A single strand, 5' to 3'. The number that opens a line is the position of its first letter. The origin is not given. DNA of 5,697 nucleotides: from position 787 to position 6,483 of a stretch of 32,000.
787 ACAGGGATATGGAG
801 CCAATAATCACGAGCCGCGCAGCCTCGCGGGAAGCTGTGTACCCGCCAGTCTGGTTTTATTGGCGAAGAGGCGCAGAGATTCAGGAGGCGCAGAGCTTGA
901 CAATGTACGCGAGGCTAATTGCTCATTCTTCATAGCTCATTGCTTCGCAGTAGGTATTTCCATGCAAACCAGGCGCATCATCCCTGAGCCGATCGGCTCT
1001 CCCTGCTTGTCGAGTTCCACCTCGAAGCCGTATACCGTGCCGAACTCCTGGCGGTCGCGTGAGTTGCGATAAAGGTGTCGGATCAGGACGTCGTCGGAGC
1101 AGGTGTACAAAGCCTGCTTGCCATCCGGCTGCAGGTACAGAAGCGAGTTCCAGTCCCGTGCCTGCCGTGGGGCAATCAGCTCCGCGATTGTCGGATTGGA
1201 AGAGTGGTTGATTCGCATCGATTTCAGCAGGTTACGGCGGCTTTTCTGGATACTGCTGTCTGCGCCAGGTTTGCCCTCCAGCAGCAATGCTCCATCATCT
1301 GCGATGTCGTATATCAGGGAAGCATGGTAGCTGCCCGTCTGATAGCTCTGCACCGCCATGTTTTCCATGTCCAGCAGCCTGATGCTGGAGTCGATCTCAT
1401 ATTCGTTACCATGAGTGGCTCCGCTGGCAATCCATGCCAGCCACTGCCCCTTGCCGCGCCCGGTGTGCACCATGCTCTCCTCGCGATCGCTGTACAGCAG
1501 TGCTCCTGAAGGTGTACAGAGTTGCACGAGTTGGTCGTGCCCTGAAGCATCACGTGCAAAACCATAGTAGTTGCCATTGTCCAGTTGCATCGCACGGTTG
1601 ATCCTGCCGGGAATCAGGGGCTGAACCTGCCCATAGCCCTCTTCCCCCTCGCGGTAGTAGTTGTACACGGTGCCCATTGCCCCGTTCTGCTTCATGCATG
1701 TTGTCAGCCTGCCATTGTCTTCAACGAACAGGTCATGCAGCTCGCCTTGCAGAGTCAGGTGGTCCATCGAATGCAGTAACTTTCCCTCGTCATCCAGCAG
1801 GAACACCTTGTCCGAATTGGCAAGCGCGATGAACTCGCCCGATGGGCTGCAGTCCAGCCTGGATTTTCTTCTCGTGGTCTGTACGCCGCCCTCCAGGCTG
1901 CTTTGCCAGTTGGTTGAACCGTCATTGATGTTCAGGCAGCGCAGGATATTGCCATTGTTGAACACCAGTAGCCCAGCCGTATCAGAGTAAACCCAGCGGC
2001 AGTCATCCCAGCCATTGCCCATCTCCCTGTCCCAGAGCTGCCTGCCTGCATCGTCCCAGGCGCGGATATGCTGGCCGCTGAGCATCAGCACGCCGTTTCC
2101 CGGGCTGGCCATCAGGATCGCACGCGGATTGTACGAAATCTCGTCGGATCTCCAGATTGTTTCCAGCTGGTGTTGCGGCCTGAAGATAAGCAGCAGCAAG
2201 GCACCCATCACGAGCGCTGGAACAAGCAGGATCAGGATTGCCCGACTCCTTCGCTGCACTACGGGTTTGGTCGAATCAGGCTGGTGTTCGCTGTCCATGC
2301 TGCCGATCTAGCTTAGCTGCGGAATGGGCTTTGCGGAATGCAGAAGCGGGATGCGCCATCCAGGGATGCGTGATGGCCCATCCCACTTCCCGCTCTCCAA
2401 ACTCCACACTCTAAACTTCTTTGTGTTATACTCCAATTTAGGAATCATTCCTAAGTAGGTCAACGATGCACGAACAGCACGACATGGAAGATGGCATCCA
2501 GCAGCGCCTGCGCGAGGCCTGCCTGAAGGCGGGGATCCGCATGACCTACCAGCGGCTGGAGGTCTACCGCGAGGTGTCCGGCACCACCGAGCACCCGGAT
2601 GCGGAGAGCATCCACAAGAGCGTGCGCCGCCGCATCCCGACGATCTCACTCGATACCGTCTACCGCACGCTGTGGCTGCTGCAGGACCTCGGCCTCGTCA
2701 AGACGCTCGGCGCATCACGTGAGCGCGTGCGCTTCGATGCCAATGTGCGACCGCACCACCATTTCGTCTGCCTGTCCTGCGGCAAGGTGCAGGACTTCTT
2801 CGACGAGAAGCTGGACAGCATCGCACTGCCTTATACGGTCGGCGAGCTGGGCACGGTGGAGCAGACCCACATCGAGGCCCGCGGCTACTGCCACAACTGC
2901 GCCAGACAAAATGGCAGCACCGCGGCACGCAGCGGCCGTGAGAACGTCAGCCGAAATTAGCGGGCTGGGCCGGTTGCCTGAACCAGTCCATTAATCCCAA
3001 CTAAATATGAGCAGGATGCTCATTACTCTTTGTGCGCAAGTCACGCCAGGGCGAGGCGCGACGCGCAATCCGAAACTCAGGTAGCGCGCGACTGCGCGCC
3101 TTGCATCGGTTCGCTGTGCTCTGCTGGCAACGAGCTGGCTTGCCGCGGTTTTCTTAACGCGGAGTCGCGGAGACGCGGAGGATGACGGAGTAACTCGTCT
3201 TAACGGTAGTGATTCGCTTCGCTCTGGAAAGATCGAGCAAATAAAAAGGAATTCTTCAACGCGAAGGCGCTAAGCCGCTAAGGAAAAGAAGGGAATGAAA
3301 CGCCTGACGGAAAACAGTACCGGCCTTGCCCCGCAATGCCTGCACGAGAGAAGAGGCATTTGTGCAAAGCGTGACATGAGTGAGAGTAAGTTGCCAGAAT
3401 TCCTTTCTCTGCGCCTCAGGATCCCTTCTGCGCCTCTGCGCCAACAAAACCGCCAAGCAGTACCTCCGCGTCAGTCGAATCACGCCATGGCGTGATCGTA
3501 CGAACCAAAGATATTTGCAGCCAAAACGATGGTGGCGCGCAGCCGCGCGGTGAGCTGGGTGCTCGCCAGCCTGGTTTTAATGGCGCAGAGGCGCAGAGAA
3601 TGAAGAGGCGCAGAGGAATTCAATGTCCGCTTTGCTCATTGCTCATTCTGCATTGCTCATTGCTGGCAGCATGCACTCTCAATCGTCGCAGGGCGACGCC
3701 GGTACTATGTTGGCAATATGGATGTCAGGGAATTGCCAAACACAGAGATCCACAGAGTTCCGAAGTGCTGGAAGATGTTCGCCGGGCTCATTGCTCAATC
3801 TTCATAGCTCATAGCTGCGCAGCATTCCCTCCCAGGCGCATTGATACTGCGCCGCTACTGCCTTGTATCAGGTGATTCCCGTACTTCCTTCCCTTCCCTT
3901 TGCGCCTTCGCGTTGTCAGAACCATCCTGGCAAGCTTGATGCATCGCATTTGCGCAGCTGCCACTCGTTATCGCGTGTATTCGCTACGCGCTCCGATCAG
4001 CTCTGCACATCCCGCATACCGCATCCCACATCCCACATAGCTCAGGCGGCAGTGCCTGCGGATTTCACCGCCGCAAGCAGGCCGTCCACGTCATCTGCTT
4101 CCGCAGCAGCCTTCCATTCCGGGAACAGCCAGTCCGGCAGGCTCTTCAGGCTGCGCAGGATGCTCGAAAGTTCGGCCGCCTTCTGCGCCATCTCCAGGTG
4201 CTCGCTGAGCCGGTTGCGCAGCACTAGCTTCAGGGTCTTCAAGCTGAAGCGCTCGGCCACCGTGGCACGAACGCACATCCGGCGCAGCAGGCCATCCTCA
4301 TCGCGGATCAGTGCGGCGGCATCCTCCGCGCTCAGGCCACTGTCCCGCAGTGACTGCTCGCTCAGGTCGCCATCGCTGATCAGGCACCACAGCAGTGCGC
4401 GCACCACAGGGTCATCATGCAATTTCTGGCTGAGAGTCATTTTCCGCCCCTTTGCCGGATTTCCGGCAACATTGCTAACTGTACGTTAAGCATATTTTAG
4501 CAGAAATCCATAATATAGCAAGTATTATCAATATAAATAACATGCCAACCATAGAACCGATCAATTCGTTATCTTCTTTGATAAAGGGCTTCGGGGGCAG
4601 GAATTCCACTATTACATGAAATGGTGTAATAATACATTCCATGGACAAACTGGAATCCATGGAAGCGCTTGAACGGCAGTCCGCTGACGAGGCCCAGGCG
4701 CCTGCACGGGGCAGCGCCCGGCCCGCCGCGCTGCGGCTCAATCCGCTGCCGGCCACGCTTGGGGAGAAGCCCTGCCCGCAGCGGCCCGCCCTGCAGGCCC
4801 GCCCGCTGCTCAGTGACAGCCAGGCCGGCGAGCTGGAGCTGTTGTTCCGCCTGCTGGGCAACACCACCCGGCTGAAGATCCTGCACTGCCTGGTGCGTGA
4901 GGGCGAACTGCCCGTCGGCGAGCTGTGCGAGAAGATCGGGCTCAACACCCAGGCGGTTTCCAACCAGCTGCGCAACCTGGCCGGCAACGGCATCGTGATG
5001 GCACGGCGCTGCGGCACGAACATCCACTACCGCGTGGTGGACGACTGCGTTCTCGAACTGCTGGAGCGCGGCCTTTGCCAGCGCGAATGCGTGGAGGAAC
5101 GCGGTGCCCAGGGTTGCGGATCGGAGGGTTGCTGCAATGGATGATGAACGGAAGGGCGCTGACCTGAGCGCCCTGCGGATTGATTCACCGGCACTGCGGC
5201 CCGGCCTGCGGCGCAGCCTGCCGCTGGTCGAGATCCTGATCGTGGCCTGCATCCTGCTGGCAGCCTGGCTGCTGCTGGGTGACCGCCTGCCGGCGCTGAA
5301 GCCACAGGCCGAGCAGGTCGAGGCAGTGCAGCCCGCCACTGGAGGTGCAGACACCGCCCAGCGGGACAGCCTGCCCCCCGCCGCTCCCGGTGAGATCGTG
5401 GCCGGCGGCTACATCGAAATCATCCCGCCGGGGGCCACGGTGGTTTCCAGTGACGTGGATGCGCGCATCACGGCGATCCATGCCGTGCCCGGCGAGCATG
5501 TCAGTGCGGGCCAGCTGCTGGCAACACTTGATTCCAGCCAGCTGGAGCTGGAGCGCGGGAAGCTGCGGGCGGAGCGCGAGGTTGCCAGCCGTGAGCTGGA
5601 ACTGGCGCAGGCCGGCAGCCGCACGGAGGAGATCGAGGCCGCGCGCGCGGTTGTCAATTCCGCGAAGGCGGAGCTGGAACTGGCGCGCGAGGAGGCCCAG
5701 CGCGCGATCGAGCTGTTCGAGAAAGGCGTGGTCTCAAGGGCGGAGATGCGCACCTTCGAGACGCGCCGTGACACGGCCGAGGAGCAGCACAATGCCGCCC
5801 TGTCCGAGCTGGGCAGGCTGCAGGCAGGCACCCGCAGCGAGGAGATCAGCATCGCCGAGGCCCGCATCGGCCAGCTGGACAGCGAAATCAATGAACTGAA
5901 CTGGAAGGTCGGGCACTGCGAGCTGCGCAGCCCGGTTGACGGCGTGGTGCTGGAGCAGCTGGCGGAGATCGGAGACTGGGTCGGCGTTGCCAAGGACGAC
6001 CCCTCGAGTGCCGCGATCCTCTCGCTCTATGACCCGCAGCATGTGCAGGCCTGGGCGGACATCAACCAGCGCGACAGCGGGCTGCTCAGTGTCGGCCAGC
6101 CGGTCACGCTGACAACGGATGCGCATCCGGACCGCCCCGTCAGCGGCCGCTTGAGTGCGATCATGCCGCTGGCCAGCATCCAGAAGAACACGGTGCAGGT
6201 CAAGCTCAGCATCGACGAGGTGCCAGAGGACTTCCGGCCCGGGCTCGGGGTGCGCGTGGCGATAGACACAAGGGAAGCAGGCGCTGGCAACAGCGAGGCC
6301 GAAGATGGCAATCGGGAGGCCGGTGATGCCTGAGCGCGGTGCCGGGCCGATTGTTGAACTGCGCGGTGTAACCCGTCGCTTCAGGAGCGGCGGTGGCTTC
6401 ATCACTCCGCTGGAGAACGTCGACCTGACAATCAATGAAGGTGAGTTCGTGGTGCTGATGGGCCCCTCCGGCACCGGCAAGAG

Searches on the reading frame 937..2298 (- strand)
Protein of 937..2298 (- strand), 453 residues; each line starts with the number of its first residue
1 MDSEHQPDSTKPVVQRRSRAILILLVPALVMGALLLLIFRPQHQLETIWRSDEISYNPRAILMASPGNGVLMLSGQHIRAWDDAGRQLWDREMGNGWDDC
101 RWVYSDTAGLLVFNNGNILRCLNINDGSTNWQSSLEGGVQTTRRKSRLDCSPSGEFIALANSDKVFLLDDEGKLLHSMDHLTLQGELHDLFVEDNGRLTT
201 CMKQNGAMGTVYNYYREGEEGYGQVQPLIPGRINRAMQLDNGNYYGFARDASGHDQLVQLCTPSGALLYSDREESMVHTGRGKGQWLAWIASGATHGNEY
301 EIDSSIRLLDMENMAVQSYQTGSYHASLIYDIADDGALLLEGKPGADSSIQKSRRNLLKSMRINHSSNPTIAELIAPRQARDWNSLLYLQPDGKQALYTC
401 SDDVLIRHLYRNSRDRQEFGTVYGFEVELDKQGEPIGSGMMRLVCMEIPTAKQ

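Call 62: search_protein_families(library=pfam, proteins=[window:937-2298:-])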
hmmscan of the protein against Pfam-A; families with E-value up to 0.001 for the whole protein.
window:937-2298:- (453 aa): 2 families
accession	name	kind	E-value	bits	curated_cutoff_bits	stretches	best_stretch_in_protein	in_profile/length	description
PF13360.13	PQQ_2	-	0.00026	21.2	27.6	1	47-174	15-140/233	Outer membrane protein assembly factor BamB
PF25293.1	Beta-prop_EMC1_N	-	0.00036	20.7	34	0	110-180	78-147/219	EMC1 N-terminal beta-propeller domain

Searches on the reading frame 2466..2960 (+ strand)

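Call 62: search_protein_families(library=pfam, proteins=[window:2466-2960:+])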
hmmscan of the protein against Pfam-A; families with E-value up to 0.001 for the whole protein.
window:2466-2960:+ (164 aa): 1 family
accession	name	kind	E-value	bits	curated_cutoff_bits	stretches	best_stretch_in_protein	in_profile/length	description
PF01475.25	FUR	-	2.8e-27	95.7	23.1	1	21-119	1-101/121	Ferric uptake regulator family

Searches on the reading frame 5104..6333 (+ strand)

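Call 62: search_protein_families(library=pfam, proteins=[window:5104-6333:+])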
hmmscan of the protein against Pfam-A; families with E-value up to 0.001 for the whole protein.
window:5104-6333:+ (409 aa): 3 families
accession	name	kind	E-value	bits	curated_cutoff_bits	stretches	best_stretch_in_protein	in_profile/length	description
PF13437.12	HlyD_3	-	4.9e-19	69.5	22.2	1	274-380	2-106/106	HlyD family secretion protein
PF16576.10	HlyD_D23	-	2.2e-18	66.8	30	1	98-381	6-212/214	Barrel-sandwich domain of CusB or HlyD membrane-fusion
PF13533.13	Biotin_lipoyl_2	-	2.5e-06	27.6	29.8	1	114-143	3-32/32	Biotin-lipoyl like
